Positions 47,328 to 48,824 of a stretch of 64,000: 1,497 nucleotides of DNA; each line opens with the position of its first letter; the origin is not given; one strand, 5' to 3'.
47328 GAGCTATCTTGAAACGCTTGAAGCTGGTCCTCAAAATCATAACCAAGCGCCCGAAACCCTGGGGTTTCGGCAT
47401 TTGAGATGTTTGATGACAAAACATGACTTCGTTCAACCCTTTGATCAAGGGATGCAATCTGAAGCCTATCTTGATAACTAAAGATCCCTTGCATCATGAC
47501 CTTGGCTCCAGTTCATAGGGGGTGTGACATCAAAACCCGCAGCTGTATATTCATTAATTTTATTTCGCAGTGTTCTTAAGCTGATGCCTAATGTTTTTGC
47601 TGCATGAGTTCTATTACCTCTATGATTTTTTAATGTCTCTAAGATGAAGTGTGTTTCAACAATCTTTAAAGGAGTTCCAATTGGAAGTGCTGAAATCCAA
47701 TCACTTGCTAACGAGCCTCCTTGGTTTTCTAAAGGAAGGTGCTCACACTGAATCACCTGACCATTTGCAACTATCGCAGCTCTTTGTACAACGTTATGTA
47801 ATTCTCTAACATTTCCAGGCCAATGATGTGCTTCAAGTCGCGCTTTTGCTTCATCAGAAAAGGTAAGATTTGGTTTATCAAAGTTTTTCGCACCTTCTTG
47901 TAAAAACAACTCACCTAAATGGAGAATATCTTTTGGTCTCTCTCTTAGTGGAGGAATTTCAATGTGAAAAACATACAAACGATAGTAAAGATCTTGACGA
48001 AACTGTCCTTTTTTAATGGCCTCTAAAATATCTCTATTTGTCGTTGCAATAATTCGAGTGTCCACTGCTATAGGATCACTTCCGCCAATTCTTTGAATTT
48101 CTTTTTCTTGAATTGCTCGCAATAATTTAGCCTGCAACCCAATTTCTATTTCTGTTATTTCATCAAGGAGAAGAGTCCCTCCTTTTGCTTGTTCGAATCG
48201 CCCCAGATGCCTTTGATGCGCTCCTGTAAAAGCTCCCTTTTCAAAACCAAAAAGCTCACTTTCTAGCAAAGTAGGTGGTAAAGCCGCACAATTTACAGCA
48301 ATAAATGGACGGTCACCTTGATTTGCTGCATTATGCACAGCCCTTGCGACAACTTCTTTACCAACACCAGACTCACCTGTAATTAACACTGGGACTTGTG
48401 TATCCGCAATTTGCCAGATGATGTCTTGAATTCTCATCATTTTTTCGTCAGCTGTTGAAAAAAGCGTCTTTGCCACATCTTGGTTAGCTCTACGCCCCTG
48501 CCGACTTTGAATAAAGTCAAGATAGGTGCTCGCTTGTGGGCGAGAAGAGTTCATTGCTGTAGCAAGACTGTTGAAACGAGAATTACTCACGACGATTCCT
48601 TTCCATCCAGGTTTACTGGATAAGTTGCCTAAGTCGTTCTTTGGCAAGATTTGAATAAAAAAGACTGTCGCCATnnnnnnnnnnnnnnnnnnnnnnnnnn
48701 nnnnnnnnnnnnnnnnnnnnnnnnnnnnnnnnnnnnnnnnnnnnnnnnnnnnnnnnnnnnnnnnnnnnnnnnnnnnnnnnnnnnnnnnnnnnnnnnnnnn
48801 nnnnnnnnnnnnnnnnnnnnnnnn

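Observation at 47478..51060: Consensus sigma54 promoter and a regulatory-domain-less sigma54 activator head the flagellar rod/MS-ring/export operon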

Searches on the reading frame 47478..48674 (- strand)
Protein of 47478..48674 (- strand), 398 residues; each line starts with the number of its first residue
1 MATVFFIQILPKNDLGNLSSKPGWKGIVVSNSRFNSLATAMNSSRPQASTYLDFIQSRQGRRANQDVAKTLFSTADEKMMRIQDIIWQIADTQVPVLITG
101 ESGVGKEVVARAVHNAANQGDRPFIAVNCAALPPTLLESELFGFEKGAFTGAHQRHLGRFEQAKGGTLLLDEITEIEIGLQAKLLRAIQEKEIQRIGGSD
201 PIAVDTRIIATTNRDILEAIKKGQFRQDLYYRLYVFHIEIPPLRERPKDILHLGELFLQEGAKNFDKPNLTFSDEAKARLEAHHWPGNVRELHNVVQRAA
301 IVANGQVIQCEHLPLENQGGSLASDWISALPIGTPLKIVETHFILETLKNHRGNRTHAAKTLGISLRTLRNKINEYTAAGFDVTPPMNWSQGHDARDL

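Call 5: search_protein_families(library=pfam, proteins=[window:47478-48674:-], max_evalue=0.01)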
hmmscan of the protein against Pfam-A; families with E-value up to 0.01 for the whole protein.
window:47478-48674:- (398 aa): 12 families
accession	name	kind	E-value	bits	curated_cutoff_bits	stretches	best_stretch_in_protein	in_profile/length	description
PF00158.32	Sigma54_activat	-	5.3e-67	225.1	20.2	1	75-239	4-168/168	Sigma-54 interaction domain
PF25601.1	AAA_lid_14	-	6.1e-23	80.9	27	1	244-318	1-75/87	AAA+ ATPase lid domain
PF14532.12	Sigma54_activ_2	-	1e-20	74.8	25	1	77-243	5-138/138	Sigma-54 interaction domain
PF02954.25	HTH_8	-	1.4e-12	47.6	22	1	336-376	2-42/42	Bacterial regulatory protein, Fis family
PF07728.20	AAA_5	-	8.2e-08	32.8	22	1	95-214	1-123/139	AAA domain (dynein-related subfamily)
PF00004.35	AAA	-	0.00012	23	21.2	1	96-218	1-116/131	ATPase family associated with various cellular activities (AAA)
PF07724.20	AAA_2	-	0.00037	21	27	1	94-222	4-133/166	AAA domain (Cdc48 subfamily)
PF13191.12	AAA_16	-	0.00046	21.1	32.6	1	89-135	19-64/167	AAA ATPase domain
PF13401.12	AAA_22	-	0.0012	19.6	27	1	93-133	5-45/130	AAA domain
PF12775.13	AAA_7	-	0.0047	16.9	25.8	1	70-130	12-70/181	P-loop containing dynein motor region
PF07726.17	AAA_3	-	0.0057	17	27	0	96-213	2-111/131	ATPase family associated with various cellular activities (AAA)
PF13245.12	AAA_19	-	0.006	17.2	25.1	0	161-195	87-122/134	AAA domain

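Call 7: find_homologous_proteins(query=window:47478-48590:-, max_evalue=1e-30)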
Query window:47478-48590:- (370 aa): 8000 proteins with E <= 1e-30 among 8000 candidates; the best 120 are listed.
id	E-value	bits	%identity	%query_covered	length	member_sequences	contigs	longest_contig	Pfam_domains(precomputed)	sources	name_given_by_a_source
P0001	3.8e-245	831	100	100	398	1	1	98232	PF00158.33,PF25601.2,PF02954.26,PF14532.13,PF07728.21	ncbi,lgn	ncbi:MAG: sigma-54 interaction domain-containing protein [Oligoflexales bacterium]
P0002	9.6e-162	556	68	97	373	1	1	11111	PF00158.33,PF25601.2,PF02954.26,PF14532.13,PF07728.21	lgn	-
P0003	2.1e-161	555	70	93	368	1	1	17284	PF00158.33,PF07724.21,PF25601.2,PF02954.26,PF00004.36,PF14532.13,PF07728.21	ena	-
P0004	1.2e-159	549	70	93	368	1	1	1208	PF00158.33,PF25601.2,PF02954.26,PF07726.18,PF14532.13,PF07728.21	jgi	jgi:transcriptional regulator with PAS, ATPase and Fis domain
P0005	6.9e-159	547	69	93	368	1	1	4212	PF00158.33,PF25601.2,PF02954.26,PF14532.13,PF07728.21,PF01078.28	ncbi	-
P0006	8.2e-159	547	65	97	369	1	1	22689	PF00158.33,PF07724.21,PF25601.2,PF02954.26,PF14532.13,PF07728.21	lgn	-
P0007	7.2e-158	543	68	95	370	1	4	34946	PF00158.33,PF25601.2,PF02954.26,PF07726.18,PF00004.36,PF14532.13,PF07728.21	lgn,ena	-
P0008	1.0e-157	543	68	93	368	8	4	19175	PF00158.33,PF07724.21,PF25601.2,PF02954.26,PF07726.18,PF00004.36,PF14532.13,PF07728.21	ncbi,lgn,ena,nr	ncbi:MAG: sigma-54-dependent Fis family transcriptional regulator [Oligoflexales bacterium]|nr:sigma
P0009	1.4e-157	543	69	96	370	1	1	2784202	PF00158.33,PF25601.2,PF02954.26,PF14532.13,PF07728.21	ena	-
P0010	4.9e-157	541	67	97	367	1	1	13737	PF00158.33,PF25601.2,PF02954.26,PF14532.13,PF07728.21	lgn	-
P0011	1.4e-155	536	69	94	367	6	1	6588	PF00158.33,PF25601.2,PF02954.26,PF00004.36,PF14532.13,PF07728.21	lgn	-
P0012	1.5e-155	536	68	94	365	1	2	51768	PF00158.33,PF07724.21,PF25601.2,PF02954.26,PF00004.36,PF14532.13,PF07728.21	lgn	-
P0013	3.5e-155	535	64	97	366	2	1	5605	PF00158.33,PF07724.21,PF25601.2,PF02954.26,PF14532.13,PF07728.21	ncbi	-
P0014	5.7e-155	534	65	97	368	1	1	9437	PF00158.33,PF07724.21,PF25601.2,PF02954.26,PF14532.13,PF07728.21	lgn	-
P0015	2.6e-154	532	68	95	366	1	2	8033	PF00158.33,PF25601.2,PF02954.26,PF14532.13,PF07728.21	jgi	jgi:DNA-binding NtrC family response regulator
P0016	2.8e-151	522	68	94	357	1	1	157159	PF00158.33,PF25601.2,PF02954.26,PF14532.13,PF07728.21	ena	-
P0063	6.9e-133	461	59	97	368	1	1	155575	PF00158.33,PF25601.2,PF02954.26,PF14532.13,PF07728.21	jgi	jgi:two-component system, response regulator FlrC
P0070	3.7e-132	459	61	93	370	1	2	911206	PF00158.33,PF25601.2,PF02954.26,PF14532.13,PF07728.21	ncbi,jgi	jgi:two-component system response regulator FlrC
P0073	8.2e-132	458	62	91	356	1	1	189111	PF00158.33,PF25601.2,PF02954.26,PF14532.13,PF07728.21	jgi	jgi:two-component system, response regulator FlrC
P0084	1.1e-130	454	61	93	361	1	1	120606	PF00158.33,PF25601.2,PF02954.26,PF14532.13,PF07728.21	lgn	-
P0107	2.1e-129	450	58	96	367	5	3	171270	PF00158.33,PF25601.2,PF02954.26,PF14532.13,PF07728.21,PF13191.13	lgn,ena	-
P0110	2.5e-129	450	56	97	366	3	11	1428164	PF00158.33,PF07724.21,PF25601.2,PF02954.26,PF14532.13,PF07728.21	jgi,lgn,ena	-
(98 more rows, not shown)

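Call 8: find_related_loci(query=window:47478-48590:-, collection=genome_contigs, flank=6000)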
Query window:47478-48590:- (370 aa) in genome_contigs; peptide patterns used: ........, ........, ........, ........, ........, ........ (x = any residue, [..] = any of these).
342 stretches matched a pattern; 269 encode a relative of the query (tblastn E <= 1e-3); the best 80 are kept; 80 distinct loci.
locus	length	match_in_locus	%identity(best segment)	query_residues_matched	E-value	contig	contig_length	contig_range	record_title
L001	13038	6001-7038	69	16-360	3e-168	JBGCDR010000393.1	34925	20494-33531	MAG: Oligoflexales bacterium isolate SGMAG-68 contig393, whole genome shotgun sequence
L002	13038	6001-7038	68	16-360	4e-166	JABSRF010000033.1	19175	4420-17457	MAG: Oligoflexales bacterium isolate DT_79 DT-Oligoflexales-1_scaffold_33, whole genome shotgun sequence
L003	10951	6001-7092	66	2-364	8e-162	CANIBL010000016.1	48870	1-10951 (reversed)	MAG: Deltaproteobacteria bacterium isolate RE-9nov16-152 genome assembly, contig: RE-9nov16-C1050, whole genome shotgun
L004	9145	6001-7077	63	1-359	4e-161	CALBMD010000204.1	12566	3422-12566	MAG TPA_asm: uncultured proteobacterium isolate SRR6231156_bin.83_CONCOCT_v1.1_MAG genome assembly, contig: ERZ650269.78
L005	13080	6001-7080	64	2-360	1e-152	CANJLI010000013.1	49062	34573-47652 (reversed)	MAG: Deltaproteobacteria bacterium isolate RH-23may17-178 genome assembly, contig: RH-23may17-C4934, whole genome shotgu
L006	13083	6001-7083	58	1-360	3e-142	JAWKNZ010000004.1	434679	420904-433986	MAG: Bdellovibrionota bacterium isolate ABC2.93 ABC2.93.fa-4, whole genome shotgun sequence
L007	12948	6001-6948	52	44-358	4e-102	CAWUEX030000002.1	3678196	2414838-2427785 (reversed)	MAG: Rhodospirillaceae bacterium isolate e7de1b1e-f61f-4465-b923-37e46d3445d0 genome assembly, contig: contig_2, whole g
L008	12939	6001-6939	51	48-358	3e-99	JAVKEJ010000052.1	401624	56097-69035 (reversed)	MAG: Rhodospirillaceae bacterium isolate E2-BRE-14 k141_29589, whole genome shotgun sequence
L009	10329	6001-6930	51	47-358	1e-98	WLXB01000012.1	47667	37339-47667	MAG: Alphaproteobacteria bacterium isolate s3_metabat2_60 NODE_356_length_47667_cov_4.123096, whole genome shotgun seque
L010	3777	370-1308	51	48-358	2e-99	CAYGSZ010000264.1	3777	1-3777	MAG TPA_asm: uncultured Rhodobacterales bacterium isolate ERP117304_co2_92 genome assembly, contig: NODE_16398_length_37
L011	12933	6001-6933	50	48-358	1e-95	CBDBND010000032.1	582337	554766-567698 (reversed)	MAG: Rhodospirillaceae bacterium isolate b55fd1ce-de5f-49db-9ad1-46d69e25669b genome assembly, contig: contig_32, whole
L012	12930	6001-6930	48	48-358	2e-91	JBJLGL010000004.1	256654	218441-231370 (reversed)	MAG: Rhodospirillaceae bacterium isolate LRMED-281 Rhodospirillaceae-LRMED-281-C13, whole genome shotgun sequence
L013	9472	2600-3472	51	58-348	1e-88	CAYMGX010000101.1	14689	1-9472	MAG TPA_asm: uncultured Fibrobacter sp. isolate SRP294416_co1_262 genome assembly, contig: NODE_8540_length_14689_cov_13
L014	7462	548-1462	48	50-354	3e-88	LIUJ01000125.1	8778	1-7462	MAG: Fibrobacteria bacterium GUT77 contig_22758, whole genome shotgun sequence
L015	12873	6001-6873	51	58-348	6e-88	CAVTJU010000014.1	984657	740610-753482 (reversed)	MAG: uncultured Fibrobacteraceae bacterium isolate MFD05674.bin.2.139 genome assembly, contig: contig_48067, whole genom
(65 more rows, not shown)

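Call 13: search_protein_families(library=ncbifam, proteins=[window:47478-48590:-], max_evalue=0.001)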
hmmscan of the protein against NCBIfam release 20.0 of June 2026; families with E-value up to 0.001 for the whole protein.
window:47478-48590:- (370 aa): 28 families (the best 25 are shown)
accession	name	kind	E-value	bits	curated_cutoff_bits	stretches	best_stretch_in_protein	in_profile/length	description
NF050807.1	TransRegFlbDCaul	equivalog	6.2e-117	391.2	750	1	44-360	120-450/454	sigma-54-dependent transcriptional regulator FlbD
TIGR02915.1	PEP_resp_reg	equivalog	1.6e-99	333.7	502.6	1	30-348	127-442/445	PEP-CTERM-box response regulator transcription factor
NF008469.0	PRK11361.1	equivalog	9.2e-99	331.2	714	1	45-351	146-457/461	acetoacetate metabolism transcriptional regulator AtoC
TIGR01817.1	nifA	equivalog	6.2e-97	325.6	528.85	1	40-293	194-446/534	nif-specific transcriptional activator NifA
NF041552.1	TF_PrdR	equivalog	1.2e-95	321.1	795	1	19-348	246-576/577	sigma-54 dependent transcriptional regulator PrdR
NF003451.0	PRK05022.1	equivalog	2e-93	313.9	476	1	40-337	188-497/512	nitric oxide reductase transcriptional regulator NorR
TIGR01818.1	ntrC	equivalog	1.9e-90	303.9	558.6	1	50-288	142-380/463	nitrogen regulation protein NR(I)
NF038308.1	RNA_repair_RtcR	equivalog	2.1e-89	300.7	650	1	29-342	167-505/530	RNA repair transcriptional activator RtcR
TIGR02329.1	propionate_PrpR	equivalog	3.2e-83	280.2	499.2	1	44-346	214-525/526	propionate catabolism operon regulatory protein PrpR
NF007689.0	PRK10365.1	equivalog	7.3e-83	278.8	760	1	51-345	148-439/441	sigma-54-dependent response regulator transcription factor ZraR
NF049963.1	RespRegFlgRCampy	domain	1.6e-82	277.6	750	1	35-349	128-428/429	fla regulon two-component system response regulator FlgR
TIGR02974.1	phageshock_pspF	equivalog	3.5e-81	273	443.55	1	49-284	6-242/336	phage shock protein operon transcriptional activator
NF041946.1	LuxO_transreg_Vib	equivalog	3.6e-79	266.7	800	1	39-287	130-378/463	quorum-sensing sigma-54 dependent transcriptional regulator LuxO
NF011953.0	PRK15424.1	equivalog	6.4e-79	266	703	1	28-347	207-533/538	propionate catabolism operon regulatory protein PrpR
NF041906.1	V4R_TF_MobR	exception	2.3e-78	264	999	1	42-346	230-542/544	phenol degradation transcriptional regulator MobR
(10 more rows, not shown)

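Call 14: search_solved_structures(query=window:47478-48590:-, max_evalue=1e-20)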
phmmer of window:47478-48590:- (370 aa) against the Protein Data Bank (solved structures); distinct sequences matched with E-value up to 1e-20: 35.
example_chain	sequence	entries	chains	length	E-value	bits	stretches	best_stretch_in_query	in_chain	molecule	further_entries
1ojl_A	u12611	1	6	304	1.6e-76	261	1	51-345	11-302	TRANSCRIPTIONAL REGULATORY PROTEIN ZRAR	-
4l4u_A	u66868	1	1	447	6e-73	249.3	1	34-348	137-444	Transcriptional regulator (NtrC family)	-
9qq6_C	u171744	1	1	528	1.2e-71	245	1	50-283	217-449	Nif-specific regulatory protein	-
4qhs_A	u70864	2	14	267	4.9e-71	243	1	46-289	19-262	Flagellar regulatory protein C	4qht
6lua_A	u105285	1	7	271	3.5e-70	240.2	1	46-289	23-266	Flagellar regulatory protein C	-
6luf_A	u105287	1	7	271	9.2e-70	238.8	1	46-289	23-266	Flagellar regulatory protein C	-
3dzd_A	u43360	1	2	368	2.9e-69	237.2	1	48-281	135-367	Transcriptional regulator (NtrC family)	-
4ly6_A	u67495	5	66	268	4.7e-69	236.5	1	35-281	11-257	Transcriptional regulator (NtrC family)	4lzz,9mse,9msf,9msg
1ny6_A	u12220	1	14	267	4.8e-69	236.4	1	35-281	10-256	transcriptional regulator (NtrC family)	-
1ny5_A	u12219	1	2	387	1.3e-68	235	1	34-281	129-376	transcriptional regulator (NtrC family)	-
3m0e_A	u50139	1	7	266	3.3e-68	233.7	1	36-281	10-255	Transcriptional regulator (NtrC family)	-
6iy8_A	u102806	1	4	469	1.5e-67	231.5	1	54-276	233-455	Positive regulator CapR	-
8pb9_D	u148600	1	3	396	7.4e-66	226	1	19-286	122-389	Transcriptional regulator FleQ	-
8p53_C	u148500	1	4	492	1.1e-65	225.4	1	19-286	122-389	Transcriptional regulator FleQ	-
6jdi_A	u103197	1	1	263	2.4e-65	224.3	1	49-286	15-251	Nitrogen assimilation regulatory protein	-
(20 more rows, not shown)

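Call 22: find_encoding_contigs(protein=P0009, flank=10000, max_places=2)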
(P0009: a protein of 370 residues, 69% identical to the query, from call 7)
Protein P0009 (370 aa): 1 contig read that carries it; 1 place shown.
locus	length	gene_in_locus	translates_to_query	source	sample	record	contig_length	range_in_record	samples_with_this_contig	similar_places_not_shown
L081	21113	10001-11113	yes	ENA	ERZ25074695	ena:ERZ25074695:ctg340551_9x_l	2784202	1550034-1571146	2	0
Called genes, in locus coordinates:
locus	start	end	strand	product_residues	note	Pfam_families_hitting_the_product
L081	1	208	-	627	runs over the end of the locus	PF00912:Transgly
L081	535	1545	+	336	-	-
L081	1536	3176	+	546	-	PF13415:Beta-prop_FBX42, PF24996:NANM (faint), PF13854:Kelch_HCF (faint), PF24981:Beta-prop_ATRN-LZTR1, PF24681:Kelch_KLHDC2_KLHL20_DRC7, PF13415:Beta-prop_FBX42, PF24981:Beta-prop_ATRN-LZTR1, PF24681:Kelch_KLHDC2_KLHL20_DRC7, +3 more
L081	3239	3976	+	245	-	PF14394:DUF4423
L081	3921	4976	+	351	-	PF24814:WD40_Prp19 (faint), PF25174:Beta-prop_THOC3 (weak), PF23381:Beta-prop_IFT122_1st (faint), PF25175:Beta-prop_WDR5 (faint)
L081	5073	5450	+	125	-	-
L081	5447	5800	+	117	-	-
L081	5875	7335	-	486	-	PF00294:PfkB, PF08543:Phos_pyr_kin (faint), PF01467:CTP_transf_like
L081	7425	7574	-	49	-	-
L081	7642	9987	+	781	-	PF00515:TPR_1 (faint), PF07719:TPR_2 (faint), PF13174:TPR_6 (faint), PF13181:TPR_8 (faint), PF14559:TPR_19 (faint), PF24575:TPR_Slam (faint)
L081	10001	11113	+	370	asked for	PF00158:Sigma54_activat, PF14532:Sigma54_activ_2, PF07728:AAA_5 (weak), PF25601:AAA_lid_14, PF02954:HTH_8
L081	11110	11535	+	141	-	PF00460:Flg_bb_rod (faint)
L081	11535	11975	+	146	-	PF00460:Flg_bb_rod (weak), PF06429:Flg_bbr_C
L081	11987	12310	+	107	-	PF02049:FliE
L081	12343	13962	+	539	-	PF01514:YscJ_FliF, PF08345:YscJ_FliF_C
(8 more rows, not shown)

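Call 27: find_encoding_contigs(protein=P0110, flank=8000, max_places=3)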
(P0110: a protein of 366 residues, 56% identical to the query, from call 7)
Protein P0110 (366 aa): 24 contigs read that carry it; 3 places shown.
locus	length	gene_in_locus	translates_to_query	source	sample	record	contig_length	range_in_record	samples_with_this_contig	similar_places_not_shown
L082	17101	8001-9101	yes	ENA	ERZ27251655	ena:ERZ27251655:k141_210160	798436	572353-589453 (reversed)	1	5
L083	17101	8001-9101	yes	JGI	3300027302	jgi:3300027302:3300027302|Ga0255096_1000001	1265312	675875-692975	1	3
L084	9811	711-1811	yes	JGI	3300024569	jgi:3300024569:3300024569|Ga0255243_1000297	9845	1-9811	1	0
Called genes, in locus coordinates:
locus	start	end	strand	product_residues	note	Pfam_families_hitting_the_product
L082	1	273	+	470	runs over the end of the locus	PF01225:Mur_ligase (weak), PF08245:Mur_ligase_M, PF02875:Mur_ligase_C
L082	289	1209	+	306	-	-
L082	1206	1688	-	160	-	PF13279:4HBT_2, PF03061:4HBT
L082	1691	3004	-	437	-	PF21216:PepQ_N, PF00557:Peptidase_M24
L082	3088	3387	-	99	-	PF13146:TRL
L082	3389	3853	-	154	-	PF00293:NUDIX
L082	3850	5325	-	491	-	PF00294:PfkB, PF08543:Phos_pyr_kin (faint), PF01467:CTP_transf_like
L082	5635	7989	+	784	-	PF13174:TPR_6 (faint), PF13432:TPR_16 (faint), PF13424:TPR_12 (faint), PF07719:TPR_2 (faint)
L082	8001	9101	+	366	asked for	PF00158:Sigma54_activat, PF14532:Sigma54_activ_2, PF07724:AAA_2 (weak), PF07728:AAA_5, PF25601:AAA_lid_14, PF02954:HTH_8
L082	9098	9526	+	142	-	-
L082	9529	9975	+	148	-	PF00460:Flg_bb_rod, PF06429:Flg_bbr_C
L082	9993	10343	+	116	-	PF02049:FliE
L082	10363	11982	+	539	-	PF01514:YscJ_FliF, PF08345:YscJ_FliF_C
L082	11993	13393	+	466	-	PF02108:FliH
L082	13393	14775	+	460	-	PF02874:ATP-synt_ab_N (weak), PF00006:ATP-synt_ab, PF18269:T3SS_ATPase_C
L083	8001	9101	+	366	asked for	PF00158:Sigma54_activat, PF14532:Sigma54_activ_2, PF07724:AAA_2 (weak), PF07728:AAA_5, PF25601:AAA_lid_14, PF02954:HTH_8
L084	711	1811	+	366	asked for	PF00158:Sigma54_activat, PF14532:Sigma54_activ_2, PF07724:AAA_2 (weak), PF07728:AAA_5, PF25601:AAA_lid_14, PF02954:HTH_8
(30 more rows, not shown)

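Call 28: find_encoding_contigs(protein=P0070, flank=8000, max_places=2)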
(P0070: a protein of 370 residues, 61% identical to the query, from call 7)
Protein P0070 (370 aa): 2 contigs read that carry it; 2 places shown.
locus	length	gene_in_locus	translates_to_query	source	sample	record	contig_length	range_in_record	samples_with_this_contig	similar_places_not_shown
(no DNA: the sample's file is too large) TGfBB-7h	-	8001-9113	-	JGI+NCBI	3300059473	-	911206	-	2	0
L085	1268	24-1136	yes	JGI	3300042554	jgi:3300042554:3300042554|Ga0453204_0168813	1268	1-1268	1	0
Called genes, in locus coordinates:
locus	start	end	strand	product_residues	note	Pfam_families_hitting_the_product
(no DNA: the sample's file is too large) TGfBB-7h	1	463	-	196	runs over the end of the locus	-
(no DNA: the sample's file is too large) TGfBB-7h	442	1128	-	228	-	-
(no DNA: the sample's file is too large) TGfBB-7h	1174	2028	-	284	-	PF00756:Esterase, PF00326:Peptidase_S9 (faint), PF12146:Hydrolase_4 (weak)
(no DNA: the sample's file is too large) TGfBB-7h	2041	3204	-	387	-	PF08240:ADH_N, PF00107:ADH_zinc_N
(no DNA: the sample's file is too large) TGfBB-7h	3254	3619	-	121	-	-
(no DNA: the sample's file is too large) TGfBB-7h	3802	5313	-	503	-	PF00294:PfkB, PF01467:CTP_transf_like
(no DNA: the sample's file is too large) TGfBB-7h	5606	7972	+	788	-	PF07719:TPR_2 (faint), PF13174:TPR_6 (faint), PF13428:TPR_14 (faint)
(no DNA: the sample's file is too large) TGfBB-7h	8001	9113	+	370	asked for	PF00158:Sigma54_activat, PF14532:Sigma54_activ_2, PF07728:AAA_5, PF25601:AAA_lid_14, PF02954:HTH_8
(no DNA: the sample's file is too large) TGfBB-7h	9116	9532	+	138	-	-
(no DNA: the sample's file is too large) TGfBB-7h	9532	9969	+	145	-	PF00460:Flg_bb_rod (weak), PF06429:Flg_bbr_C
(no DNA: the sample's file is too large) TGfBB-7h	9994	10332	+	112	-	PF02049:FliE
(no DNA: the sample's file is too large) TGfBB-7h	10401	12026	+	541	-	PF01514:YscJ_FliF, PF08345:YscJ_FliF_C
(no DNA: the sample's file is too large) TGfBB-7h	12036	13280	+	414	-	PF02108:FliH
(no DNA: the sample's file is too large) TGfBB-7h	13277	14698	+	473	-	PF02874:ATP-synt_ab_N (weak), PF00006:ATP-synt_ab, PF18269:T3SS_ATPase_C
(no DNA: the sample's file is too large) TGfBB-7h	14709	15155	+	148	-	PF02050:FliJ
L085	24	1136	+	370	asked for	PF00158:Sigma54_activat, PF14532:Sigma54_activ_2, PF07728:AAA_5, PF25601:AAA_lid_14, PF02954:HTH_8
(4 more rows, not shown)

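Call 29: find_encoding_contigs(protein=P0016, flank=6000, max_places=1)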
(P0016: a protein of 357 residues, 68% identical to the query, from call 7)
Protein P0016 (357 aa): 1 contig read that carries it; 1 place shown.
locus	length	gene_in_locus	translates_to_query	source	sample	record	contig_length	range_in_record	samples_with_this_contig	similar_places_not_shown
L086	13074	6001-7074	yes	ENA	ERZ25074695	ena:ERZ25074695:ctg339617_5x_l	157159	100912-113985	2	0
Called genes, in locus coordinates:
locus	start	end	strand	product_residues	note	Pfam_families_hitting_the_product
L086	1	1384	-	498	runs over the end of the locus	PF03219:TLC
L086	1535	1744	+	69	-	-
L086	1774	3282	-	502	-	PF00294:PfkB, PF01467:CTP_transf_like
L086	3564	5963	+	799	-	PF13174:TPR_6 (faint), PF13428:TPR_14 (faint)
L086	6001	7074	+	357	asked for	PF00158:Sigma54_activat, PF14532:Sigma54_activ_2, PF07728:AAA_5 (weak), PF25601:AAA_lid_14, PF02954:HTH_8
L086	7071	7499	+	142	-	-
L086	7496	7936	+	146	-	PF00460:Flg_bb_rod, PF06429:Flg_bbr_C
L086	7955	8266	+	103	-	PF02049:FliE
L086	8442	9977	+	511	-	PF01514:YscJ_FliF, PF08345:YscJ_FliF_C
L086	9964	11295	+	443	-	PF02108:FliH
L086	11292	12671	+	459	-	PF00006:ATP-synt_ab, PF18269:T3SS_ATPase_C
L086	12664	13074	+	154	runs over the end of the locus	-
